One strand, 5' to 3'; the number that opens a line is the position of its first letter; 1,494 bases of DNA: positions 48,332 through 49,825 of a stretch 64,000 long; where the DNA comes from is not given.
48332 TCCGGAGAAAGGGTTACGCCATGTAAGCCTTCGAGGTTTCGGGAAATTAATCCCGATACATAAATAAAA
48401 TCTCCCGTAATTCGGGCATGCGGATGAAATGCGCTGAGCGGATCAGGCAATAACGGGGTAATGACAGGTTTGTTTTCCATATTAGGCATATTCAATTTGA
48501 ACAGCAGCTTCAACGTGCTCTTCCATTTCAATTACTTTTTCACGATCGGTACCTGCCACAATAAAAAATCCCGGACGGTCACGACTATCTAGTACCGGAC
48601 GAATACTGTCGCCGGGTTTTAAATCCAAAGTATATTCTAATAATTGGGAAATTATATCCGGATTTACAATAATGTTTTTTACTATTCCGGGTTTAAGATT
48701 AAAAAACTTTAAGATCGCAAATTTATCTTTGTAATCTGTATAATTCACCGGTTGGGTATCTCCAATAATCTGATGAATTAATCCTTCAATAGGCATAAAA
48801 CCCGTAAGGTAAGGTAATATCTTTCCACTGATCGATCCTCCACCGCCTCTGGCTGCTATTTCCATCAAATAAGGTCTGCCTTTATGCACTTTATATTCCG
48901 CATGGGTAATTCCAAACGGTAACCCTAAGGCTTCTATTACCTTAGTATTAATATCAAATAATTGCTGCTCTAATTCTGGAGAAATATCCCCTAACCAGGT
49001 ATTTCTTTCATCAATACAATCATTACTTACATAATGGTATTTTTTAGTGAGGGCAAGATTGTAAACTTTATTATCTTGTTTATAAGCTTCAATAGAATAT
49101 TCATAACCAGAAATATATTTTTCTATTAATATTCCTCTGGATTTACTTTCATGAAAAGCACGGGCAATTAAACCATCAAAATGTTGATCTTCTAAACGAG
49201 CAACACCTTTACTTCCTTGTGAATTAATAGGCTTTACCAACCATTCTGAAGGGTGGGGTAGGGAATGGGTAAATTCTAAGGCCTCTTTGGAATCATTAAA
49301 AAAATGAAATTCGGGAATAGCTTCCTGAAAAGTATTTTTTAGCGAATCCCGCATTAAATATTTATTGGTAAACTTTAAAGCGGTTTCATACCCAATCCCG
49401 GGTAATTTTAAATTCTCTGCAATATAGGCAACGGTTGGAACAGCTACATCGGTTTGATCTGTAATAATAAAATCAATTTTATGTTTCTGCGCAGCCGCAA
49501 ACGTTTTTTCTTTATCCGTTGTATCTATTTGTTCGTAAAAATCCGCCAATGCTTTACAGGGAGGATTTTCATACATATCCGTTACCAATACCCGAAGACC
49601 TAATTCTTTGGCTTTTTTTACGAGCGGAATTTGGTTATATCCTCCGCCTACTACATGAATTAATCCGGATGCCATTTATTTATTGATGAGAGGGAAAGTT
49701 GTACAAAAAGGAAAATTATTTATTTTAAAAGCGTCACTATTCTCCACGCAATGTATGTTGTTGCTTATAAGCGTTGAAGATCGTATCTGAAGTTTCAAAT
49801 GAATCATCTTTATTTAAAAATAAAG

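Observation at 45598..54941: Nine-gene operon joining a polyprenyl-phosphate GT2 and a YfhO-like GT-C transferase with amino-acid-type tailoring enzymes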

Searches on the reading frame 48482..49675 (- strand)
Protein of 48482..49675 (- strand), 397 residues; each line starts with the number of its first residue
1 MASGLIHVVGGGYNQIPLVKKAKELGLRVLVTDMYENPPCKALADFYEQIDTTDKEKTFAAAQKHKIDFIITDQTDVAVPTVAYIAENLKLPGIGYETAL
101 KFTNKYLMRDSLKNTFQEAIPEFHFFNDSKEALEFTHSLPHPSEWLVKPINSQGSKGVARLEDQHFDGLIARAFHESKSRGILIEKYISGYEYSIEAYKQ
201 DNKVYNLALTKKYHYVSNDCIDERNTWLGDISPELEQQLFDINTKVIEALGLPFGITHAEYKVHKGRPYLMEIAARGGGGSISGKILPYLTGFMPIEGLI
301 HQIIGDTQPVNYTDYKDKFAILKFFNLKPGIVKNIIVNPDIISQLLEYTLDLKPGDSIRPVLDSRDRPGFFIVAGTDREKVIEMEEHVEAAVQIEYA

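Call 3: search_protein_families(library=pfam, proteins=[window:48482-49675:-], max_evalue=0.01)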
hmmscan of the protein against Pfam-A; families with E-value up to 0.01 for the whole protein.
window:48482-49675:- (397 aa): 7 families
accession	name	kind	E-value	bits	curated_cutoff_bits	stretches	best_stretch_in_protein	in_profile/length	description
PF13535.11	ATP-grasp_4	-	1.3e-10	41.6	27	1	147-282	7-157/160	ATP-grasp domain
PF18603.7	LAL_C2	-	2.4e-09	37.8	29.4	1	341-396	22-77/78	L-amino acid ligase C-terminal domain 2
PF02655.19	ATP-grasp_3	-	2.9e-08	34.4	23.2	1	104-277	3-157/160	ATP-grasp domain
PF01071.24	GARS_A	-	3.5e-05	24.2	27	1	105-218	3-119/194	Phosphoribosylglycinamide synthetase, ATP-grasp (A) domain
PF18130.6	ATPgrasp_N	-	0.00013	22.9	27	1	20-93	2-81/81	ATP-grasp N-terminal domain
PF22660.2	RS_preATP-grasp-like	-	0.00026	21.8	27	1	6-88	4-84/98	Ribonucleotide synthetase preATP-grasp domain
PF15632.11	ATPgrasp_Ter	-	0.00044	20.5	29.1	1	181-280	4-89/131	ATP-grasp in the biosynthetic pathway with Ter operon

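Call 4: search_protein_families(library=ncbifam, proteins=[window:48482-49675:-], max_evalue=0.01)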
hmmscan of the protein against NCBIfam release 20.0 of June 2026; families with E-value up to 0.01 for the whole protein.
window:48482-49675:- (397 aa): 15 families
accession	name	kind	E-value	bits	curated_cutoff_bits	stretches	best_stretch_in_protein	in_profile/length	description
NF002563.0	PRK02186.1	subfamily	4.1e-25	88.2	625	1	18-396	19-396/890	argininosuccinate lyase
NF005543.0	PRK07206.1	subfamily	3.9e-18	65.3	302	1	44-383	48-399/416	hypothetical protein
NF006766.0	PRK09288.1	equivalog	3.5e-10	39.2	339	1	19-276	28-284/396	formate-dependent phosphoribosylglycinamide formyltransferase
TIGR01142.1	purT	equivalog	1.7e-08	33.8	502.15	1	18-277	14-272/380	phosphoribosylglycinamide formyltransferase 2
TIGR03909.1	pyrrolys_PylC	equivalog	5.2e-08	32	248.3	1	6-276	2-252/374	3-methylornithine--L-lysine ligase PylC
TIGR00877.1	purD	equivalog_domain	1.8e-07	30.4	288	1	49-219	47-222/425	phosphoribosylamine--glycine ligase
NF002527.0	PRK01966.1-3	equivalog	4.1e-07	29.5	310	1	101-276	115-297/332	D-alanine--D-alanine ligase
NF041595.1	dap_A_syn_DdaF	equivalog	2.6e-06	26.5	840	1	57-282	68-297/424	dapdiamide A synthase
NF004679.0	PRK06019.1-5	equivalog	4.7e-06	25.7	326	1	6-274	5-265/376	5-(carboxyamino)imidazole ribonucleotide synthase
TIGR01205.1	D_ala_D_alaTIGR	subfamily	8.3e-06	25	245.65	1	102-276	104-286/318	D-alanine--D-alanine ligase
NF002378.0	PRK01372.1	subfamily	9.6e-06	24.5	243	1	120-278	115-272/305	D-alanine--D-alanine ligase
NF053745.1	AAntcapLigBacD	equivalog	5.8e-05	21.7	850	0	56-165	89-194/471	alanine--anticapsin ligase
TIGR01161.1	purK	equivalog_domain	0.0001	21.7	318.4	1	6-189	2-179/362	5-(carboxyamino)imidazole ribonucleotide synthase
NF004675.0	PRK06019.1-1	equivalog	0.0029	16.5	375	1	5-141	11-143/375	5-(carboxyamino)imidazole ribonucleotide synthase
NF053643.1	Ddl_archaea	equivalog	0.0098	14.9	500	0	116-212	117-204/367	putative pseudomurein biosynthesis ATP-grasp protein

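Call 10: find_encoding_contigs(protein=window:48482-49675:-, flank=10000, max_places=6)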
Protein window:48482-49675:- (397 aa): 1 contig read that carries it; 1 place shown.
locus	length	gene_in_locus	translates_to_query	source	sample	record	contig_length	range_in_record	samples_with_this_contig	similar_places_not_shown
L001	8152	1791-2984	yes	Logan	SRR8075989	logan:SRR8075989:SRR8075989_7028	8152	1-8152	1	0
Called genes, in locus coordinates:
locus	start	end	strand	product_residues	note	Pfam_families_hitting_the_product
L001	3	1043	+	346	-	?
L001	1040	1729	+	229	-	-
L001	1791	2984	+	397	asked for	PF02655:ATP-grasp_3, PF13535:ATP-grasp_4, PF18603:LAL_C2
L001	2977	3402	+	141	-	PF01042:Ribonuc_L-PSP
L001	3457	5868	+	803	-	PF09586:YfhO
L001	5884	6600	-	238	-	PF04909:Amidohydro_2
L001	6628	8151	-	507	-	?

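Call 11: find_homologous_proteins(query=window:48482-49675:-, max_evalue=1e-10)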
Query window:48482-49675:- (397 aa): 434 proteins with E <= 1e-10 among 6018 candidates; the best 120 are listed.
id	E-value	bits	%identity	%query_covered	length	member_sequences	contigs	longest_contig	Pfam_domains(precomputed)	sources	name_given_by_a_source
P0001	4.8e-261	883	97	100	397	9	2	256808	PF13535.12,PF18130.7,PF02655.20,PF18603.8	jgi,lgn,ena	-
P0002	6.6e-173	593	65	100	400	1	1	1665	PF13535.12,PF02655.20,PF18603.8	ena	-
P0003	2.1e-170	585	65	100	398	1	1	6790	PF13535.12,PF02655.20,PF01071.25,PF18603.8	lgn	-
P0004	4.6e-167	574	64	100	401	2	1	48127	PF13535.12,PF02655.20,PF18603.8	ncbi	-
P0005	1.9e-166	572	63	100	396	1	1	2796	PF13535.12,PF02655.20,PF18603.8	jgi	jgi:carbamoyl-phosphate synthase large subunit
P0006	2.4e-165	568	64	100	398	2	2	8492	PF13535.12,PF02655.20,PF01071.25,PF18603.8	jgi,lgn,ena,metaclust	metaclust:\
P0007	1.8e-164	565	61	100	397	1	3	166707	PF13535.12,PF02655.20,PF01071.25,PF18603.8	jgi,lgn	-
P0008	8.5e-164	563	62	100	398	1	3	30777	PF13535.12,PF02655.20,PF18603.8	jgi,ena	jgi:carbamoyl-phosphate synthase large subunit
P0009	1.6e-163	562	61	99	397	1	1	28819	PF13535.12,PF02655.20,PF01071.25,PF18603.8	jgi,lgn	-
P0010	3.3e-162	558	60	100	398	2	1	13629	PF13535.12,PF02655.20,PF01071.25,PF18603.8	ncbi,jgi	jgi:biotin carboxylase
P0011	1.9e-161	555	60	100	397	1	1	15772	PF13535.12,PF02655.20,PF01071.25,PF18603.8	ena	-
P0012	6.8e-161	554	60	100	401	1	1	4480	PF13535.12,PF02655.20,PF01071.25,PF18603.8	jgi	jgi:biotin carboxylase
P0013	7.5e-157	540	60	100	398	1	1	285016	PF13535.12,PF02655.20,PF01071.25,PF22660.3,PF18603.8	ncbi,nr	ncbi:MAG: ATP-grasp domain-containing protein [Bacteroidetes bacterium]|nr:ATP-grasp domain-containi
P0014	1.6e-156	539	59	100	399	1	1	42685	PF13535.12,PF02655.20,PF01071.25,PF18603.8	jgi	jgi:biotin carboxylase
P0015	1.0e-154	533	61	99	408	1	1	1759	PF13535.12,PF02655.20,PF01071.25,PF18603.8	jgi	jgi:carbamoyl-phosphate synthase large subunit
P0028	8.8e-151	520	58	99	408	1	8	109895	PF13535.12,PF02655.20,PF01071.25,PF22660.3,PF18603.8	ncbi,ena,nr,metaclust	ncbi:MAG: hypothetical protein A3B68_04360 [Candidatus Melainabacteria bacterium RIFCSPHIGHO2_02_FUL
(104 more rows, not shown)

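Call 12: find_encoding_contigs(protein=P0013, flank=10000, max_places=2)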
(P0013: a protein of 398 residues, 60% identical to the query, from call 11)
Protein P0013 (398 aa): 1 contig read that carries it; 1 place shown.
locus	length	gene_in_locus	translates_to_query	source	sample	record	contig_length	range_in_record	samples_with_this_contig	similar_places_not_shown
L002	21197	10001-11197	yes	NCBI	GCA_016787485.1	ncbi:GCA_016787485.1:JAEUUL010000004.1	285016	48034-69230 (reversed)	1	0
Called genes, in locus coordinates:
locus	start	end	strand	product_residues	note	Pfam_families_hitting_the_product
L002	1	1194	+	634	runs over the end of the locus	PF13522:GATase_6, PF13537:GATase_7, PF00733:Asn_synthase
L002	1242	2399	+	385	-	-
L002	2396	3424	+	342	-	PF01408:GFO_IDH_MocA, PF03447:NAD_binding_3 (weak), PF22725:GFO_IDH_MocA_C3, PF02894:GFO_IDH_MocA_C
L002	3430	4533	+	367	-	PF01041:DegT_DnrJ_EryC1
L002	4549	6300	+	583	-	-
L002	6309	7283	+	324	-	PF00535:Glycos_transf_2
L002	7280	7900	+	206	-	PF00132:Hexapep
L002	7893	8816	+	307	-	-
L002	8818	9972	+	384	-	PF01053:Cys_Met_Meta_PP (weak), PF00155:Aminotran_1_2, PF01041:DegT_DnrJ_EryC1 (weak)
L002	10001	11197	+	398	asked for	PF22660:RS_preATP-grasp-like (faint), PF01071:GARS_A, PF02655:ATP-grasp_3, PF13535:ATP-grasp_4, PF18603:LAL_C2 (weak)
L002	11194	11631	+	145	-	PF01042:Ribonuc_L-PSP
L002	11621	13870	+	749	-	-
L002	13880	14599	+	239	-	PF04909:Amidohydro_2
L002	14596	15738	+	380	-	PF00155:Aminotran_1_2, PF01041:DegT_DnrJ_EryC1, PF00266:Aminotran_5 (weak)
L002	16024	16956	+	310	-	PF00534:Glycos_transf_1, PF13692:Glyco_trans_1_4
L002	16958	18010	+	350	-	PF00465:Fe-ADH, PF25137:ADH_Fe_C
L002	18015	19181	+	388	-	PF01053:Cys_Met_Meta_PP (weak), PF00155:Aminotran_1_2 (weak), PF01041:DegT_DnrJ_EryC1, PF01212:Beta_elim_lyase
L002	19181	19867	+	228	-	PF02348:CTP_transf_3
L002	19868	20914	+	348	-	PF03102:NeuB, PF08666:SAF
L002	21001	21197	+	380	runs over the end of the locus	PF02350:Epimerase_2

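Call 13: find_encoding_contigs(protein=P0028, flank=10000, max_places=2)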
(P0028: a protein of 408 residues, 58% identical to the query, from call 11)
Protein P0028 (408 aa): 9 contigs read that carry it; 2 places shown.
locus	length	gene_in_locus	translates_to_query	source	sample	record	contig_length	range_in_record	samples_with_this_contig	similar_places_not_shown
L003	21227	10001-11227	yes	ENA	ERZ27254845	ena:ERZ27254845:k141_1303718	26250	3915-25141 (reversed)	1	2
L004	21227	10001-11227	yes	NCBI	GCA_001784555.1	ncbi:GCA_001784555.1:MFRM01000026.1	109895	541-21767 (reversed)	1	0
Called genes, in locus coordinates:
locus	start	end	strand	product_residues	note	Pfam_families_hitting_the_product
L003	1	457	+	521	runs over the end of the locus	?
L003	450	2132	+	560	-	-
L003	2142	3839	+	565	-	-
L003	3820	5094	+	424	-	-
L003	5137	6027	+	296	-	PF13489:Methyltransf_23, PF13847:Methyltransf_31 (weak), PF08241:Methyltransf_11, PF08242:Methyltransf_12, PF13649:Methyltransf_25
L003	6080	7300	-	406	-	PF13439:Glyco_transf_4, PF13477:Glyco_trans_4_2, PF13579:Glyco_trans_4_4, PF20706:GT4-conflict, PF00534:Glycos_transf_1, PF13692:Glyco_trans_1_4, PF13524:Glyco_trans_1_2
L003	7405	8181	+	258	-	PF08241:Methyltransf_11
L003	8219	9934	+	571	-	-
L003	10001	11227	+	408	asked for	PF22660:RS_preATP-grasp-like (faint), PF01071:GARS_A (weak), PF02655:ATP-grasp_3, PF13535:ATP-grasp_4, PF18603:LAL_C2 (weak)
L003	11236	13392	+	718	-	-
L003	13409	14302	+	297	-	PF13489:Methyltransf_23, PF02353:CMAS (weak), PF13847:Methyltransf_31, PF08241:Methyltransf_11, PF08242:Methyltransf_12, PF13649:Methyltransf_25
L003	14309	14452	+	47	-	-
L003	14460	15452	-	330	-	PF04041:Glyco_hydro_130 (faint)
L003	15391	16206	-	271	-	PF02522:Antibiotic_NAT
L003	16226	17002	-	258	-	-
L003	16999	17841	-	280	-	PF04909:Amidohydro_2 (weak)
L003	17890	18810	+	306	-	PF00535:Glycos_transf_2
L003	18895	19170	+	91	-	-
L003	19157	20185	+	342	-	-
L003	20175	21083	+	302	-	-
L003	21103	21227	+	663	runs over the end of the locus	PF13522:GATase_6, PF13537:GATase_7, PF00733:Asn_synthase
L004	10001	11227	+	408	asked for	PF22660:RS_preATP-grasp-like (faint), PF01071:GARS_A (weak), PF02655:ATP-grasp_3, PF13535:ATP-grasp_4, PF18603:LAL_C2 (weak)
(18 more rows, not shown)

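Call 14: find_encoding_contigs(protein=P0004, flank=10000, max_places=2)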
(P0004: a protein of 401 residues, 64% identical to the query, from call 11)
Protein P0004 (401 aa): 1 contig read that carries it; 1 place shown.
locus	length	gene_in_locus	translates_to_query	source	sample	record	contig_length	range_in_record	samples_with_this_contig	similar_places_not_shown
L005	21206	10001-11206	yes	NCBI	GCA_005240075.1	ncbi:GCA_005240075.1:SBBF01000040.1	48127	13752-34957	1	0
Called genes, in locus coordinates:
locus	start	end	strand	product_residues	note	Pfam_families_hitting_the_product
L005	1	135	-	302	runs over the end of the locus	PF01073:3Beta_HSD, PF01370:Epimerase, PF02719:Polysacc_synt_2, PF04321:RmlD_sub_bind, PF05368:NmrA (weak), PF16363:GDP_Man_Dehyd, PF07993:NAD_binding_4 (weak)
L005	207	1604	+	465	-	PF00324:AA_permease, PF13520:AA_permease_2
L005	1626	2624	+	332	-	PF13489:Methyltransf_23 (weak), PF08241:Methyltransf_11 (faint)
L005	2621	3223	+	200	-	PF02353:CMAS (weak), PF01209:Ubie_methyltran (weak), PF05175:MTS (weak), PF13489:Methyltransf_23, PF13847:Methyltransf_31, PF08241:Methyltransf_11, PF08242:Methyltransf_12, PF13649:Methyltransf_25, +1 more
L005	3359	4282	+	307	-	PF00535:Glycos_transf_2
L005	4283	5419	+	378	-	PF00155:Aminotran_1_2, PF01041:DegT_DnrJ_EryC1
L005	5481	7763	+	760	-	-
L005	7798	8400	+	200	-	PF25084:LbH_EIF2B (faint), PF00132:Hexapep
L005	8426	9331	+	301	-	-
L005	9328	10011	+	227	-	-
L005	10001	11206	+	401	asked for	PF02655:ATP-grasp_3, PF13535:ATP-grasp_4, PF18603:LAL_C2 (weak)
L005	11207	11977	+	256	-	-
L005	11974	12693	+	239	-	PF04909:Amidohydro_2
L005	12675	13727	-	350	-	PF01073:3Beta_HSD, PF01370:Epimerase, PF02719:Polysacc_synt_2, PF04321:RmlD_sub_bind, PF07993:NAD_binding_4, PF16363:GDP_Man_Dehyd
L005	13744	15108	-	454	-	PF13173:AAA_14, PF13635:DUF4143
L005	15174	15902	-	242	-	PF00483:NTP_transferase, PF12804:NTP_transf_3, PF02348:CTP_transf_3 (weak)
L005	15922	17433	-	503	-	-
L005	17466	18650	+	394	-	-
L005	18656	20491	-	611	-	-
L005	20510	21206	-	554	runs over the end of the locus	-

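Call 21: search_solved_structures(query=window:48482-49675:-, max_evalue=0.001)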
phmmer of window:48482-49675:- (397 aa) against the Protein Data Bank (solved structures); distinct sequences matched with E-value up to 0.001: 6.
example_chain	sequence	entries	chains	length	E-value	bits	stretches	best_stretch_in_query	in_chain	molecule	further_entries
4dim_A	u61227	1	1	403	2.6e-19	72.6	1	7-375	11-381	Phosphoribosylglycinamide synthetase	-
3vot_A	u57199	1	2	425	5.2e-14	55.2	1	75-296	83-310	L-amino acid ligase, BL00235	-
30vh_A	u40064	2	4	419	7.9e-08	34.8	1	71-294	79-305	L-amino acid ligase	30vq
4wd3_A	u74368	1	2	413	6.8e-07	31.8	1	66-286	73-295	L-amino acid ligase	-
2yrw_A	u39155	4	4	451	8.3e-05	24.9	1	10-290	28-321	Phosphoribosylglycinamide synthetase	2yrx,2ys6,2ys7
3orq_A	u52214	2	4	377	0.00036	22.8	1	5-131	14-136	N5-Carboxyaminoimidazole ribonucleotide synthetase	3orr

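Call 23: search_protein_families(library=pfam, proteins=[L002:4549-6300:+, L003:8219-9934:+, L003:450-2132:+, L003:2142-3839:+, L005:15922-17433:-, L005:18656-20491:-], max_evalue=10)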
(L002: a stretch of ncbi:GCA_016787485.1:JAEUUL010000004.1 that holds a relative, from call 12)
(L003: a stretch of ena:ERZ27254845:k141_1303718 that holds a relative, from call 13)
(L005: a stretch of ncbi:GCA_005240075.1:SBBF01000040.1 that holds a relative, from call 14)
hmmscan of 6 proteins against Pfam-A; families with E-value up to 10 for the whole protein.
L002:4549-6300:+ (583 aa): 0 families

L003:8219-9934:+ (571 aa): 0 families

L003:450-2132:+ (560 aa): 1 family
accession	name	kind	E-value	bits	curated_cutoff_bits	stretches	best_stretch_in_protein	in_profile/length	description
PF13231.12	PMT_2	-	0.0013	19.4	26.1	1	82-223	2-140/160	Dolichyl-phosphate-mannose-protein mannosyltransferase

L003:2142-3839:+ (565 aa): 0 families

L005:15922-17433:- (503 aa): 5 families
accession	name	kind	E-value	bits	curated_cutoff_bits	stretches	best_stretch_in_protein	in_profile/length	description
PF13231.12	PMT_2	-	0.0008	20.1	26.1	1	119-233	21-128/160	Dolichyl-phosphate-mannose-protein mannosyltransferase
PF13176.12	TPR_7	-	0.0048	17.3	27.9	1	472-499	1-28/36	Tetratricopeptide repeat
PF13424.12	TPR_12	-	0.014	16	30.1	1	471-500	46-75/77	Tetratricopeptide repeat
PF24885.1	TPR_NPHP3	-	0.025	14.4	100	1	463-501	134-172/239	Nephrocystin-3 TPR domain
PF13374.12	TPR_10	-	0.15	12.6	27.5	1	472-498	4-30/42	Tetratricopeptide repeat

L005:18656-20491:- (611 aa): 0 families

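Call 45: find_encoding_contigs(protein=P0001, flank=10000, max_places=1)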
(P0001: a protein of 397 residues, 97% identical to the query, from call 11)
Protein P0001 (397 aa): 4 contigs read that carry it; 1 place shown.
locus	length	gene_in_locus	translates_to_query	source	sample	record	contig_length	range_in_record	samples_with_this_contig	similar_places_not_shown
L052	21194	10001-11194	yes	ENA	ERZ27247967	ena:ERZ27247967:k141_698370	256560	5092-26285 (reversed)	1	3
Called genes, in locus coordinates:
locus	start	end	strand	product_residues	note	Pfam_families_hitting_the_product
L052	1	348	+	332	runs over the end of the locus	PF20030:bpMoxR, PF07726:AAA_3, PF07728:AAA_5, PF17863:AAA_lid_2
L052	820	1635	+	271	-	PF01381:HTH_3, PF12844:HTH_19, PF13274:SocA_Panacea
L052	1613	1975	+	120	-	-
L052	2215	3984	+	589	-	PF24595:DUF7619, PF18962:Por_Secre_tail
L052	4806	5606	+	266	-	-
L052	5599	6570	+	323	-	PF00535:Glycos_transf_2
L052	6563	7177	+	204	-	PF25084:LbH_EIF2B (faint), PF00132:Hexapep, PF14602:Hexapep_2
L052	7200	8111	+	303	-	-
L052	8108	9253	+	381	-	PF00155:Aminotran_1_2, PF00266:Aminotran_5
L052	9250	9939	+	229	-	-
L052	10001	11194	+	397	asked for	PF18130:ATPgrasp_N (faint), PF02655:ATP-grasp_3, PF13535:ATP-grasp_4, PF18603:LAL_C2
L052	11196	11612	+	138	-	PF01042:Ribonuc_L-PSP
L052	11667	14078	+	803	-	PF09586:YfhO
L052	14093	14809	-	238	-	PF04909:Amidohydro_2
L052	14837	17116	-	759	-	-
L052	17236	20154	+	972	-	PF00675:Peptidase_M16, PF05193:Peptidase_M16_C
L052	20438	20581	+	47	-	PF03061:4HBT (weak)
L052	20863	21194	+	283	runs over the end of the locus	PF12864:DUF3822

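Call 46: find_encoding_contigs(protein=P0007, flank=10000, max_places=1)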
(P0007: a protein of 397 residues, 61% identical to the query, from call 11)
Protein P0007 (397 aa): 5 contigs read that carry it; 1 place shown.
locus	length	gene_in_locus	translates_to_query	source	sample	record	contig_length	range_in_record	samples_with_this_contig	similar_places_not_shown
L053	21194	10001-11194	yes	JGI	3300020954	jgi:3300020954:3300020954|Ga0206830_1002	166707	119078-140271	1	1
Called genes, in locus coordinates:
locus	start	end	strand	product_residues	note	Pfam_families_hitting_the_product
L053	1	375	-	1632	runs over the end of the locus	PF19081:Ig_7 (faint), PF18962:Por_Secre_tail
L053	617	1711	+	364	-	PF01784:DUF34_NIF3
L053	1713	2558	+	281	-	PF02591:Zn_ribbon_9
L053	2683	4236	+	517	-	PF13231:PMT_2 (weak)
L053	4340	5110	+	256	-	-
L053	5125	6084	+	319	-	PF00535:Glycos_transf_2, PF10111:Glyco_tranf_2_2 (weak)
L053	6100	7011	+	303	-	-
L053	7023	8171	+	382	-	PF01053:Cys_Met_Meta_PP (weak), PF00155:Aminotran_1_2, PF00266:Aminotran_5 (weak)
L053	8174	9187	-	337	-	PF00682:HMGL-like, PF07836:DmpG_comm (weak)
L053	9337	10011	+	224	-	PF13847:Methyltransf_31 (weak), PF08241:Methyltransf_11 (weak), PF13649:Methyltransf_25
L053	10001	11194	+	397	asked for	PF01071:GARS_A (weak), PF02655:ATP-grasp_3 (weak), PF13535:ATP-grasp_4, PF18603:LAL_C2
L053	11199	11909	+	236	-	PF04909:Amidohydro_2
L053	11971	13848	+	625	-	PF12891:Glyco_hydro_44, PF18962:Por_Secre_tail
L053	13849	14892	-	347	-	PF02618:YceG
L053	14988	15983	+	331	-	-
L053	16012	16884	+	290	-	PF13369:Transglut_core2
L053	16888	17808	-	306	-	PF18962:Por_Secre_tail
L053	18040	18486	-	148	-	PF00011:HSP20, PF17886:ArsA_HSP20 (weak)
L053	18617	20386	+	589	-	PF00664:ABC_membrane, PF00005:ABC_tran, PF02463:SMC_N (weak)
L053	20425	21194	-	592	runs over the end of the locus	PF00664:ABC_membrane, PF00005:ABC_tran, PF02463:SMC_N (faint)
